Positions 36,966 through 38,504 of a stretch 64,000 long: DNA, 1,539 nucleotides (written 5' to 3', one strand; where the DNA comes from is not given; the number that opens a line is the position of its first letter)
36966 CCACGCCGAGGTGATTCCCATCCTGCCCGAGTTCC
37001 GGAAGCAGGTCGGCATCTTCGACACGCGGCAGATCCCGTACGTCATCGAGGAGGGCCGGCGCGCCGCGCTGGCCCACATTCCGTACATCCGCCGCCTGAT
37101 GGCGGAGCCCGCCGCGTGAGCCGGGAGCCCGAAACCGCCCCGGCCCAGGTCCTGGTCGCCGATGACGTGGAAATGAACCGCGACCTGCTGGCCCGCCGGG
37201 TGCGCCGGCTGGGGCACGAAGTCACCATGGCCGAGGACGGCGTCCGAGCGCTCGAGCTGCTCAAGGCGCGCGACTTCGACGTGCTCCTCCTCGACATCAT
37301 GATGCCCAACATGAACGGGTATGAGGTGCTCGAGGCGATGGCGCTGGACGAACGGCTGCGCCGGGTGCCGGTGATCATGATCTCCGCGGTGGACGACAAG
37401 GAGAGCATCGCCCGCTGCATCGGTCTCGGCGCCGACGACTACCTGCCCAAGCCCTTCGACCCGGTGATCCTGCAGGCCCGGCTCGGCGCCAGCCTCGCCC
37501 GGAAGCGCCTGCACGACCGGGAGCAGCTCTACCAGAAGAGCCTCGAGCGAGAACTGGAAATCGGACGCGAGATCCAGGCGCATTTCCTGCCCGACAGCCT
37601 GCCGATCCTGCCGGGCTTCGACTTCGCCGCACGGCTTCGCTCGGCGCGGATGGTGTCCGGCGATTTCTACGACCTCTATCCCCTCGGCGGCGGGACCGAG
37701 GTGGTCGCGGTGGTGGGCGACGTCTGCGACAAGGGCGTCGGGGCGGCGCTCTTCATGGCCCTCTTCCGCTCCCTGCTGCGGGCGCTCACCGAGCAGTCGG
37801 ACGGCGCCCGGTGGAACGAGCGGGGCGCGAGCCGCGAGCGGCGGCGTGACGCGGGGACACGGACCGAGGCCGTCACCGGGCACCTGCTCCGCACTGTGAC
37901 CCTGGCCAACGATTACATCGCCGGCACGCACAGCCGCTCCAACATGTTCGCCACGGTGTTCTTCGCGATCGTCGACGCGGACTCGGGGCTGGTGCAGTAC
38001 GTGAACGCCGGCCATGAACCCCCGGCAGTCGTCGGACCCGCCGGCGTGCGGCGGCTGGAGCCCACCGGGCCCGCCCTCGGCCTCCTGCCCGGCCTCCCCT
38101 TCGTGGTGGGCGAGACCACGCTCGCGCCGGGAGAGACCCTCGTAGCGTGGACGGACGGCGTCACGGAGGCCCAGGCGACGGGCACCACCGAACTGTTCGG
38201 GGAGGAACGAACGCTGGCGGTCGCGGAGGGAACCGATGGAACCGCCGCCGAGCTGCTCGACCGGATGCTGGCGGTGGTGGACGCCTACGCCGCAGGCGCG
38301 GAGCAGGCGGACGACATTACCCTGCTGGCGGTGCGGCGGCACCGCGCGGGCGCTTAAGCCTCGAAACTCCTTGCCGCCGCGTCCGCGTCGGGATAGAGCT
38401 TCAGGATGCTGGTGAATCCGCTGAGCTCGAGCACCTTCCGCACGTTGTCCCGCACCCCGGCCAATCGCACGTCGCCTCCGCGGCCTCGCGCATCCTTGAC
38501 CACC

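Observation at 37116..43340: Atypical partner-switching / phosphorelay locus without a sigma factor or Hpt domain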

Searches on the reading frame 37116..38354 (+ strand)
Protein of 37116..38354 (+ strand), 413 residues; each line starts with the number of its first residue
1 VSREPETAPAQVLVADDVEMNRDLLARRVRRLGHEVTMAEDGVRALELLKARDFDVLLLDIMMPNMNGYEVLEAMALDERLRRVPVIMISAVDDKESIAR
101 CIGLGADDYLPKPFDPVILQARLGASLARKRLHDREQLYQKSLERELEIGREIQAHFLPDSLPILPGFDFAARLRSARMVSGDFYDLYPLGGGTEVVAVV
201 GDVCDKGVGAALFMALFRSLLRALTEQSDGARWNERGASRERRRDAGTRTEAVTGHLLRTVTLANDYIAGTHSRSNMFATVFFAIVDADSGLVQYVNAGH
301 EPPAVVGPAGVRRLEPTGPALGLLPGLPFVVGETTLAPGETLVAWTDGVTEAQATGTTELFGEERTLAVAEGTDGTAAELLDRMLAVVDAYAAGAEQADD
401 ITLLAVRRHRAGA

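Call 4: search_protein_families(library=pfam, proteins=[window:37116-38354:+], max_evalue=0.01)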
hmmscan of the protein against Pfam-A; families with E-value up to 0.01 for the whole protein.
window:37116-38354:+ (413 aa): 2 families
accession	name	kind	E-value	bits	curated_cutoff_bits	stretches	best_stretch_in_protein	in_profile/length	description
PF07228.17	SpoIIE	-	4.2e-42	144.7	25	1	194-409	3-192/192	Stage II sporulation protein E (SpoIIE)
PF00072.30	Response_reg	-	6.5e-27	94.4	30.2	1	12-122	1-109/111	Response regulator receiver domain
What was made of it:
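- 37116..38357 (+): REC-PP2C (SpoIIE/PPM) phosphatase, 413 aa. Response_reg + SpoIIE (call 4).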

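Call 23: search_protein_families(library=ncbifam, proteins=[window:37116-38354:+], max_evalue=0.001)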
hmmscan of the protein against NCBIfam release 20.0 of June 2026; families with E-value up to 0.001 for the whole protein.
window:37116-38354:+ (413 aa): 95 families (the best 25 are shown)
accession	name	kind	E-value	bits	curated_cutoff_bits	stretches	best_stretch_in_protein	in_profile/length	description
NF007135.0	PRK09581.1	equivalog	9.4e-31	107.1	474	1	10-139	3-132/457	PleD family two-component system response regulator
NF045944.1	ResRegRpaBCyano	equivalog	6.2e-26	91.2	330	1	13-136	1-121/229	response regulator transcription factor RpaB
NF041733.1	resp_reg_CseB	equivalog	3.6e-24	85.4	350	1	11-140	2-128/228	two-component system response regulator CseB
NF033120.0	vanR_FM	exception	9.5e-24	84.3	460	1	11-144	5-136/231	vancomycin resistance response regulator transcription factor, VanR-F/VanR-M family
TIGR02154.1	PhoB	equivalog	3e-23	82.3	296.2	1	10-137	3-130/226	phosphate regulon transcriptional regulator PhoB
NF008099.0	PRK10841.1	equivalog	1.1e-22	79.6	920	1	10-130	825-943/949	two-component system sensor histidine kinase RcsC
NF045505.1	RR_RssB_Pseudo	equivalog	2.7e-22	79.4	700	1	10-409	6-392/394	two-component system response regulator RssB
NF053854.1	RespRegPhoBBctds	equivalog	2.4e-21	76.2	270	1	12-137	1-125/225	two-component system response regulator PhoB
NF040689.1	MtrAB_MtrA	equivalog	4.5e-21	75.2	300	1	12-143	1-129/219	MtrAB system response regulator MtrA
NF011874.0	PRK15347.1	equivalog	7.6e-21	73.9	852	1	11-123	692-806/921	two component system sensor kinase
NF012227.0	AdeR_RR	equivalog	2.3e-20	73.1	340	1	11-156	13-154/239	efflux system response regulator transcription factor AdeR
NF040534.1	resp_reg_YycF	equivalog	3e-20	72.5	340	1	11-149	2-135/231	response regulator YycF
NF007969.0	PRK10693.1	equivalog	4.4e-20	72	329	1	10-116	8-112/337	two-component system response regulator RssB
NF008199.0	PRK10955.1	equivalog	6.1e-20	72.1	341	1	12-141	5-129/232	envelope stress response regulator transcription factor CpxR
NF045991.1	RespRegCtrARhodob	equivalog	8.7e-20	71.4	350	1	12-143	4-132/224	response regulator transcription factor CtrA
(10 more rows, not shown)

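Call 24: search_protein_families(library=padloc, proteins=[window:37116-38354:+], max_evalue=0.001)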
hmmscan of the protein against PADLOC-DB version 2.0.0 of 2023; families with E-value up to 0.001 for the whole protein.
window:37116-38354:+ (413 aa): 0 families

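Call 25: search_solved_structures(query=window:37116-38354:+, max_evalue=0.00001)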
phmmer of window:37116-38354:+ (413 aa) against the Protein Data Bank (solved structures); distinct sequences matched with E-value up to 0.00001: 244 (the best 60 are shown).
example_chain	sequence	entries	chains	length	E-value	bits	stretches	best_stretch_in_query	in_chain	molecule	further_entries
9g85_A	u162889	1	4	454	9.8e-29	103.7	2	10-133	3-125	Response regulator PleD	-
2wb4_A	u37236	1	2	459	1e-28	103.6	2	10-133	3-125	DIGUANYLATE CYCLASE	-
9g86_A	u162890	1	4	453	1.1e-28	103.6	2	10-133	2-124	Response regulator PleD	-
1w25_A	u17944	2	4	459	1.1e-28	103.5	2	10-133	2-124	STALKED-CELL DIFFERENTIATION CONTROLLING PROTEIN | RESPONSE REGULATOR PLED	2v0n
9xzo_A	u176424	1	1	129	2.2e-20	76.2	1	10-130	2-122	De novo protein M1X0B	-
3eq2_A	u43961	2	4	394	9.5e-18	67.5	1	10-409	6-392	Probable two-component response regulator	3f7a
4uhj_A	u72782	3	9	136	9.6e-18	67.5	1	12-144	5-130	TRANSCRIPTIONAL REGULATORY PROTEIN CPXR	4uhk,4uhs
2zwm_A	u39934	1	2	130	9.7e-18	67.5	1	11-131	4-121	Transcriptional regulatory protein yycF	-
1mvo_A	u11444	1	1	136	2e-17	66.4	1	11-132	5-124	PhoP response regulator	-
3h1g_A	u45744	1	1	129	2.5e-17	66.1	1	11-126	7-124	Chemotaxis protein cheY homolog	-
3f6p_A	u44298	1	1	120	2.9e-17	65.9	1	11-129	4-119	Transcriptional regulatory protein yycF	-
4hnq_A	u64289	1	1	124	4.4e-17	65.3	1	11-123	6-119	Chemotaxis protein CheY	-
3to5_A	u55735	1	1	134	5.5e-17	65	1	11-124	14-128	CheY homolog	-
4hns_A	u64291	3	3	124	6e-17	64.9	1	11-123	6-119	Chemotaxis protein CheY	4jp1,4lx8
1nxo_A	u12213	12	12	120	6.5e-17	64.7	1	11-129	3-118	DNA-binding response regulator | Response regulator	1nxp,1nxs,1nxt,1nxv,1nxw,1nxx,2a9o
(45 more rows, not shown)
